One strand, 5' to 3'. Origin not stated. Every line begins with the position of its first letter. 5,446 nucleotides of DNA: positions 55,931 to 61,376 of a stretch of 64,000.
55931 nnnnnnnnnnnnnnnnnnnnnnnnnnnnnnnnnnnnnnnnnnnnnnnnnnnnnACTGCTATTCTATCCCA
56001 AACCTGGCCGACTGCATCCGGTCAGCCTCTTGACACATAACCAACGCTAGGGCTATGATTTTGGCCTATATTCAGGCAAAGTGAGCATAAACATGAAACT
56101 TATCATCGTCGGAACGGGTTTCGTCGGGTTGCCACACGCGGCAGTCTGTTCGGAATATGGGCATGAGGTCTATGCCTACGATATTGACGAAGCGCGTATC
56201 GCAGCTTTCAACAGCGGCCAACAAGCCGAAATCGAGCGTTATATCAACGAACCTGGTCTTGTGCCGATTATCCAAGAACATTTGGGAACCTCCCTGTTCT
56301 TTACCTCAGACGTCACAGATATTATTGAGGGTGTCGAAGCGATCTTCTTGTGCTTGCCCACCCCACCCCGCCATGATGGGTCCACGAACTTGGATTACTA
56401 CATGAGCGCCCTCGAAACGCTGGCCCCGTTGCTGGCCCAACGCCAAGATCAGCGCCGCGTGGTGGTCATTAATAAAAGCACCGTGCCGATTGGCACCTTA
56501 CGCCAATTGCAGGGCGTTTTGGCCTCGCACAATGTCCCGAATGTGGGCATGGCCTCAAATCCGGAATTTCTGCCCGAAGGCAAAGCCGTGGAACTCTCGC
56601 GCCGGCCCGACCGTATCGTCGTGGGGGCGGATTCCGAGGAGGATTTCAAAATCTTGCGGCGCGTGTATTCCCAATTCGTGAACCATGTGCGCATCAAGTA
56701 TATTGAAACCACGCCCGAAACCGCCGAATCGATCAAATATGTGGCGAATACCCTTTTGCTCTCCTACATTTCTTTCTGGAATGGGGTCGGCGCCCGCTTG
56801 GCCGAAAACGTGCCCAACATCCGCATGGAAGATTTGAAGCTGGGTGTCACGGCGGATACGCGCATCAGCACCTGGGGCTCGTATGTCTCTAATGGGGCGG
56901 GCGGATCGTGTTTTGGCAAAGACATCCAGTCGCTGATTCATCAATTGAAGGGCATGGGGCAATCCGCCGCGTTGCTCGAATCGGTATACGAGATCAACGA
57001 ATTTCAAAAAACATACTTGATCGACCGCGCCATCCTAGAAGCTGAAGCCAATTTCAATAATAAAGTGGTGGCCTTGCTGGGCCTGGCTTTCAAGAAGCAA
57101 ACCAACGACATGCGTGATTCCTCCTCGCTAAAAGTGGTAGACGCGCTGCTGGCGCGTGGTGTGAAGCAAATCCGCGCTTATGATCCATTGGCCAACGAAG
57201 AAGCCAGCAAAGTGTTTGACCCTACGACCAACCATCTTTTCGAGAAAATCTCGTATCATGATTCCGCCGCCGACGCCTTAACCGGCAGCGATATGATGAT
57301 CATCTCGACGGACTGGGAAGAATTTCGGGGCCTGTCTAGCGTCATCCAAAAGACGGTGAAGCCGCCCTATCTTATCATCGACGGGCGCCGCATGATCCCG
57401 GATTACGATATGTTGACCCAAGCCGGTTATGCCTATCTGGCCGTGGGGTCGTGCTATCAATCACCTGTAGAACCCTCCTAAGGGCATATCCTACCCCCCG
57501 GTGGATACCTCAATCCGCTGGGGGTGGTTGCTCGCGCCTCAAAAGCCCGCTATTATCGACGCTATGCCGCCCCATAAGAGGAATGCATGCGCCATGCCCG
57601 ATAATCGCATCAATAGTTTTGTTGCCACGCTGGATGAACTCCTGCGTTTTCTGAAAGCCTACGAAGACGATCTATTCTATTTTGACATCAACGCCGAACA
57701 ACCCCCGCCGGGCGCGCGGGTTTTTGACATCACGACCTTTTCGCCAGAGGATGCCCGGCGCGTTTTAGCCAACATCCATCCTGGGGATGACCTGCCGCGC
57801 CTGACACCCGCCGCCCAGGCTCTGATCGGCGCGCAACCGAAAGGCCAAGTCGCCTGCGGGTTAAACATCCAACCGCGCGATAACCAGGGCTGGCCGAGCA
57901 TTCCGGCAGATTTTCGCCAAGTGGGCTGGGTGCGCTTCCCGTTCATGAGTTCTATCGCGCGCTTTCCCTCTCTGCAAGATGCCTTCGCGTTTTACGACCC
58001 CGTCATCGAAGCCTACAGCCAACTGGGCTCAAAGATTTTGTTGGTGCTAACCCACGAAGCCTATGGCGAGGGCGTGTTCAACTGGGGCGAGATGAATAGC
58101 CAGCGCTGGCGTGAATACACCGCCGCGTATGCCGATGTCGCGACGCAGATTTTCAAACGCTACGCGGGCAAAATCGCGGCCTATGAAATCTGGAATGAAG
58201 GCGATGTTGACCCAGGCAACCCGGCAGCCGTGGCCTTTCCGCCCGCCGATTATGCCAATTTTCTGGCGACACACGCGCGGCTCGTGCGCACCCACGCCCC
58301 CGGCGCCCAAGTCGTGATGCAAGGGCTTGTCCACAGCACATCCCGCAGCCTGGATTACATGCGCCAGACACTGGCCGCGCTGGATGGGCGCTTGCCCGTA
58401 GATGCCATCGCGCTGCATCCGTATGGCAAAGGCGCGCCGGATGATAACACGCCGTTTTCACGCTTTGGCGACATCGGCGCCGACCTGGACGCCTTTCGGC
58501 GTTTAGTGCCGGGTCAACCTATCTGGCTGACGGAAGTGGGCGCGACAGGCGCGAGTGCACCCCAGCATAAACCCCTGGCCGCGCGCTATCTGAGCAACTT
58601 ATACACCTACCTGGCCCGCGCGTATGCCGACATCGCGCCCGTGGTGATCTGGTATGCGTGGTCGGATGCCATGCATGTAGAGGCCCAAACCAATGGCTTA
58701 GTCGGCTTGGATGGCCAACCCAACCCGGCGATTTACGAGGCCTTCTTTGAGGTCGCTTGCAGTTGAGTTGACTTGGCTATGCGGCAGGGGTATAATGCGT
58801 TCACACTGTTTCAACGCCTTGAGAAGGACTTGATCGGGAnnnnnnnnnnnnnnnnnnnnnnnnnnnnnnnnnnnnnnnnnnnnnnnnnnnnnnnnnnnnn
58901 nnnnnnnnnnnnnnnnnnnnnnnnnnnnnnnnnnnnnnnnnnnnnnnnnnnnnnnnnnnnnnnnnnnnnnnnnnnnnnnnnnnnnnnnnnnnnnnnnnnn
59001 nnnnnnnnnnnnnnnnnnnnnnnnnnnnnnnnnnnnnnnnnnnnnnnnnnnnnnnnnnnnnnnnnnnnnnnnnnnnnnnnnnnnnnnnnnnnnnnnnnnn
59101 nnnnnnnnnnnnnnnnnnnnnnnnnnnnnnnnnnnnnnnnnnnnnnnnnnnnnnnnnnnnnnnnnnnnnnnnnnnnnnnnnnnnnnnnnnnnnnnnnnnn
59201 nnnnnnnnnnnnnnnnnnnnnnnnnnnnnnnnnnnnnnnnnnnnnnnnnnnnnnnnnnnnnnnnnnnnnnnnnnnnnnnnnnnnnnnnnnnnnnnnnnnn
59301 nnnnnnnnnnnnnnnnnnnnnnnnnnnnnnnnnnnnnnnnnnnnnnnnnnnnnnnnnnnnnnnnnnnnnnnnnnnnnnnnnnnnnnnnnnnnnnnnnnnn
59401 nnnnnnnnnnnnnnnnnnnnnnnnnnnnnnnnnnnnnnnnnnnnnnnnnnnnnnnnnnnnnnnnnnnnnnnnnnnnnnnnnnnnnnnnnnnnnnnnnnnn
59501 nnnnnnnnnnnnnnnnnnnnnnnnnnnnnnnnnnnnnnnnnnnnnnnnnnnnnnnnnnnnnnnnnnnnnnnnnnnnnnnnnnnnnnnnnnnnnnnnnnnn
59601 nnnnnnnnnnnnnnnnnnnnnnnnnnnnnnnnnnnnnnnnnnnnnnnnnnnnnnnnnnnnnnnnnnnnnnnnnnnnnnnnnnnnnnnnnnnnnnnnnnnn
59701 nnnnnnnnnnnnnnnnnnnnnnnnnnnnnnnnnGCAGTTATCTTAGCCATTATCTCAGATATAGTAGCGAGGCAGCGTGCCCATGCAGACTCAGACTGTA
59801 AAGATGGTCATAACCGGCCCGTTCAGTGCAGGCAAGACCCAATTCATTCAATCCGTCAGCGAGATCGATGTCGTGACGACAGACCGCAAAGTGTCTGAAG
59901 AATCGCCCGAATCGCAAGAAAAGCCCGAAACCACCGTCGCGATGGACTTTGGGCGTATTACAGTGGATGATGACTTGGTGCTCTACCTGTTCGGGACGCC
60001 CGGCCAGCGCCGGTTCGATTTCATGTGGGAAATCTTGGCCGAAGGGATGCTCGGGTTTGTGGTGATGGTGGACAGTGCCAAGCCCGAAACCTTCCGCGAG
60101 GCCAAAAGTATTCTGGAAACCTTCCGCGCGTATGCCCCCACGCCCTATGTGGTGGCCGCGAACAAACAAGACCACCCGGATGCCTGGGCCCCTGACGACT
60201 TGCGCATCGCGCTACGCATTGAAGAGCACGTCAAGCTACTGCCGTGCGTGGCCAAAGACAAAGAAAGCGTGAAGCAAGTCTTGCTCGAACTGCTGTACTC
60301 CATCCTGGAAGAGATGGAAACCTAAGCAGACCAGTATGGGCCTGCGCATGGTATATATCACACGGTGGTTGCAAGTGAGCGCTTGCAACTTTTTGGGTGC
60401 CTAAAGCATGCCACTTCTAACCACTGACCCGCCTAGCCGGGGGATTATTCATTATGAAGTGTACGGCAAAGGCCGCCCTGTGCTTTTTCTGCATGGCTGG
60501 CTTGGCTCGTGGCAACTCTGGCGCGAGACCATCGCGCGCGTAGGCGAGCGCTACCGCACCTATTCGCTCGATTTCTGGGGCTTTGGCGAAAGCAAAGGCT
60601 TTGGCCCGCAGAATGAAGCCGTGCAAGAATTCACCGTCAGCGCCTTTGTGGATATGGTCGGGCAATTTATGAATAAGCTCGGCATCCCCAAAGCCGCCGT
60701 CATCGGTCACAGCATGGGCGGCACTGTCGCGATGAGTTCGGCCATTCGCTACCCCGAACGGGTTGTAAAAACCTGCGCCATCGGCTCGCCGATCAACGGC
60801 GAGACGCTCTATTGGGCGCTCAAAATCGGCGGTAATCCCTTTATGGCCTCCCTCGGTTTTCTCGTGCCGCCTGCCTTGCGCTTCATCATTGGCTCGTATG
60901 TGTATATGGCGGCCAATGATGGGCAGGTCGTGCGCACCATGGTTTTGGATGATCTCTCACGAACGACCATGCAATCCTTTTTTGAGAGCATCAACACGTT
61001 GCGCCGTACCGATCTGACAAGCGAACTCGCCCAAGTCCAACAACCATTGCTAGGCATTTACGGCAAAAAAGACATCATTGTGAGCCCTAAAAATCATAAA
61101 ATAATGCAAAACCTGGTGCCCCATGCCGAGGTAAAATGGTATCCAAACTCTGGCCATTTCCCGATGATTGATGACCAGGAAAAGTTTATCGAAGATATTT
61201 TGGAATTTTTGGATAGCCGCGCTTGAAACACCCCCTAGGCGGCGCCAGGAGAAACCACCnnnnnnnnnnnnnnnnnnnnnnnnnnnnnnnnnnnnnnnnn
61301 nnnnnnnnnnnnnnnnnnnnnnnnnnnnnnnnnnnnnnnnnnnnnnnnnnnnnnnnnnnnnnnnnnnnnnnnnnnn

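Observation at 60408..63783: Cyanobacterial-type acyl-ACP reductase homologue in a hydrolase/beta-helix gene cluster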

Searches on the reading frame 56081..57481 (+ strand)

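Call 56: search_protein_families(library=pfam, proteins=[window:56081-57481:+], max_evalue=0.00001)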
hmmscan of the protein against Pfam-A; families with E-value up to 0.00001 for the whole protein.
window:56081-57481:+ (466 aa): 3 families
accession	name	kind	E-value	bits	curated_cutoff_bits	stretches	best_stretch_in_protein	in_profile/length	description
PF03721.20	UDPG_MGDP_dh_N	-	3.3e-40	138.1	27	1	5-193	1-185/187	UDP-glucose/GDP-mannose dehydrogenase family, NAD binding domain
PF03720.21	UDPG_MGDP_dh_C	-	2.1e-24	86.3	30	1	331-439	1-101/103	UDP-glucose/GDP-mannose dehydrogenase family, UDP binding domain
PF00984.24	UDPG_MGDP_dh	-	4.3e-15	56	25.4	1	213-307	1-93/94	UDP-glucose/GDP-mannose dehydrogenase family, central domain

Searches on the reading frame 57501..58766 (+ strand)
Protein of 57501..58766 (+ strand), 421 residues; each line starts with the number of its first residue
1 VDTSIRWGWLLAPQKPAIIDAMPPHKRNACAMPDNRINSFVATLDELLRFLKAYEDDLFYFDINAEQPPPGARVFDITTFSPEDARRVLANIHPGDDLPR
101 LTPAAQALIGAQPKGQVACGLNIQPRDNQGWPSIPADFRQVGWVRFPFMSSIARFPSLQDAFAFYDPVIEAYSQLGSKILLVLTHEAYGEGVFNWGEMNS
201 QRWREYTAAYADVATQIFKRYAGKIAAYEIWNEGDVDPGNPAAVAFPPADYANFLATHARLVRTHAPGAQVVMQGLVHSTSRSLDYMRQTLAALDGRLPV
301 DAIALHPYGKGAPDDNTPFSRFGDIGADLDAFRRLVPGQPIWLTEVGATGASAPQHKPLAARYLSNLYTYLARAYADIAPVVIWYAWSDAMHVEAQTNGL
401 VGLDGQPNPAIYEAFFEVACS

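Call 28: search_protein_families(library=pfam, proteins=[window:57501-58766:+], max_evalue=0.001)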
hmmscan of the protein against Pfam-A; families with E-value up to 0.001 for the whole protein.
window:57501-58766:+ (421 aa): 1 family
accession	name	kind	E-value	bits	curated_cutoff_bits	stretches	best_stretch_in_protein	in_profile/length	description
PF11790.14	Glyco_hydro_cc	-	7.7e-05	22.8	21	1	231-408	72-231/237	Glycosyl hydrolase catalytic core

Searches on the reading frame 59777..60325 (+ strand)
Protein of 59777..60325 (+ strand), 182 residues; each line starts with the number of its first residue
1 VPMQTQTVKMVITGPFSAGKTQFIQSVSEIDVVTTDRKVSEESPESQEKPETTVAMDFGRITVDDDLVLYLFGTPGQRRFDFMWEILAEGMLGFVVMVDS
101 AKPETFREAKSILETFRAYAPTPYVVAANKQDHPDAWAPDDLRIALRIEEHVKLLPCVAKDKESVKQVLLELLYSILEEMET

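Call 28: search_protein_families(library=pfam, proteins=[window:59777-60325:+], max_evalue=0.001)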
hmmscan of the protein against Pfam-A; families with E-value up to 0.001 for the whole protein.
window:59777-60325:+ (182 aa): 4 families
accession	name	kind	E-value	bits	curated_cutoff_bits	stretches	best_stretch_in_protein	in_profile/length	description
PF03029.23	ATP_bind_1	-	2e-18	67.5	27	1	37-166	54-204/240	Conserved hypothetical ATP binding protein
PF00071.28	Ras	-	9.9e-09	35.4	21.6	1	48-176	26-160/162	Ras family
PF00025.27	Arf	-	1.1e-08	35.2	22.3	1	5-168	12-166/174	ADP-ribosylation factor family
PF08477.19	Roc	-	0.00042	21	27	0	9-132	1-119/119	Ras of Complex, Roc, domain of DAPkinase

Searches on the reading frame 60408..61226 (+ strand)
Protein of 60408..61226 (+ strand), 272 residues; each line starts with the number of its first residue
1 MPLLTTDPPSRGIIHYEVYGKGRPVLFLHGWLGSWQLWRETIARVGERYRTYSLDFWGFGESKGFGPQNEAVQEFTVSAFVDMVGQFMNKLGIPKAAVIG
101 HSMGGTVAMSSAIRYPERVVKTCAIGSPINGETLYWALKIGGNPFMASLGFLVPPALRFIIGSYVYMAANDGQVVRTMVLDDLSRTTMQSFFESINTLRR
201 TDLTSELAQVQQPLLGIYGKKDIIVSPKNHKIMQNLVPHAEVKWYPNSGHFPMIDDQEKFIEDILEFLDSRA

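Call 3: search_protein_families(library=ncbifam, proteins=[window:60408-61226:+], max_evalue=0.01)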
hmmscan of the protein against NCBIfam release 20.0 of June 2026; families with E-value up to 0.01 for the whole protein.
window:60408-61226:+ (272 aa): 41 families (the best 25 are shown)
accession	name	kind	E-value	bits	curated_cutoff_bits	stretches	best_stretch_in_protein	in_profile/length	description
NF050089.1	i_nPHAscl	equivalog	3.3e-28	98.6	300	2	14-123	9-113/288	intracellular short-chain-length polyhydroxyalkanoate depolymerase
NF011457.0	PRK14875.1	equivalog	4.5e-28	98.3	307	2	15-125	123-229/372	acetoin dehydrogenase dihydrolipoyllysine-residue acetyltransferase subunit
NF051488.1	bifunc_PcaDC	exception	3.1e-25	89.1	390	1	14-270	2-252/375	bifunctional 3-oxoadipate enol-lactonase/4-carboxymuconolactone decarboxylase PcaDC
TIGR02427.1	protocat_pcaD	equivalog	3.9e-25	88.7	255.85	1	14-268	2-250/251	3-oxoadipate enol-lactonase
TIGR01738.1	bioH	equivalog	5.8e-23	81.8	206.95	2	183-267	160-244/245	pimeloyl-ACP methyl ester esterase BioH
TIGR01250.1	pro_imino_pep_2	subfamily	7.9e-20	71.6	167.65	2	192-268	212-287/288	proline iminopeptidase-family hydrolase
TIGR03695.1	menH_SHCHC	equivalog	7e-19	68.2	208.55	2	23-123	3-100/252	2-succinyl-6-hydroxy-2,4-cyclohexadiene-1-carboxylate synthase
TIGR03611.1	RutD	equivalog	8.3e-19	68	238.5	2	15-125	2-111/258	pyrimidine utilization protein D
NF045632.1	hydroxlase_HsaD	equivalog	7.4e-18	64.5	400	2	20-125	32-135/290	4,5:9,10-diseco-3-hydroxy-5,9,17-trioxoandrosta-1(10),2-diene-4-oate hydrolase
NF002938.0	PRK03592.1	equivalog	7.6e-17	61.6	241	1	14-120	22-122/298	haloalkane dehalogenase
NF007674.0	PRK10349.1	equivalog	7.7e-16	58.5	449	2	14-126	4-106/256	pimeloyl-ACP methyl ester esterase BioH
NF002873.0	PRK03204.1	equivalog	1.2e-14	54.3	466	1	10-121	22-128/286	haloalkane dehalogenase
NF058580.1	lipase_V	equivalog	1.4e-14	54.3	300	1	16-109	17-105/230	EstV family lipase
NF045945.1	ProImpepLactob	equivalog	2.9e-14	53.2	400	2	192-269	215-291/293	proline iminopeptidase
NF051487.1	bifunc_PcaCD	exception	7.7e-14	51.6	430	2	179-269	322-412/413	bifunctional 4-carboxymuconolactone decarboxylase/3-oxoadipate enol-lactonase PcaCD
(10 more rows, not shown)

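Call 4: search_protein_families(library=pfam, proteins=[window:60408-61226:+], max_evalue=0.01)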
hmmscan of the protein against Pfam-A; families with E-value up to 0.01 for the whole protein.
window:60408-61226:+ (272 aa): 9 families
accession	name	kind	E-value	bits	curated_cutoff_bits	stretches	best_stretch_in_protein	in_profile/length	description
PF00561.26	Abhydrolase_1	-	3.6e-29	102.6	25.8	2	24-127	2-102/245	alpha/beta hydrolase fold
PF12697.13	Abhydrolase_6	-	3.1e-18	67.7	26.3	1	25-261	1-215/217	Alpha/beta hydrolase family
PF12146.15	Hydrolase_4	-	3.8e-16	59.5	27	1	25-255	7-237/239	Serine aminopeptidase, S33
PF07819.20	PGAP1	-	3.7e-08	33.8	24.3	1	21-132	3-132/233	PGAP1-like alpha/beta domain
PF00756.26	Esterase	-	6.1e-07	29.9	22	1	49-129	72-149/251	Putative esterase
PF03959.19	FSH1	-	0.00019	21.6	21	0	76-256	84-206/211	Serine hydrolase (FSH1)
PF01738.24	DLH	-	0.00029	20.9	21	0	206-250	138-186/217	Dienelactone hydrolase family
PF06028.17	DUF915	-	0.002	18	22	0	86-133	95-147/255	Alpha/beta hydrolase of unknown function (DUF915)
PF10230.15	LIDHydrolase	-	0.0088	16.2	27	0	81-124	69-114/262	Lipid-droplet associated hydrolase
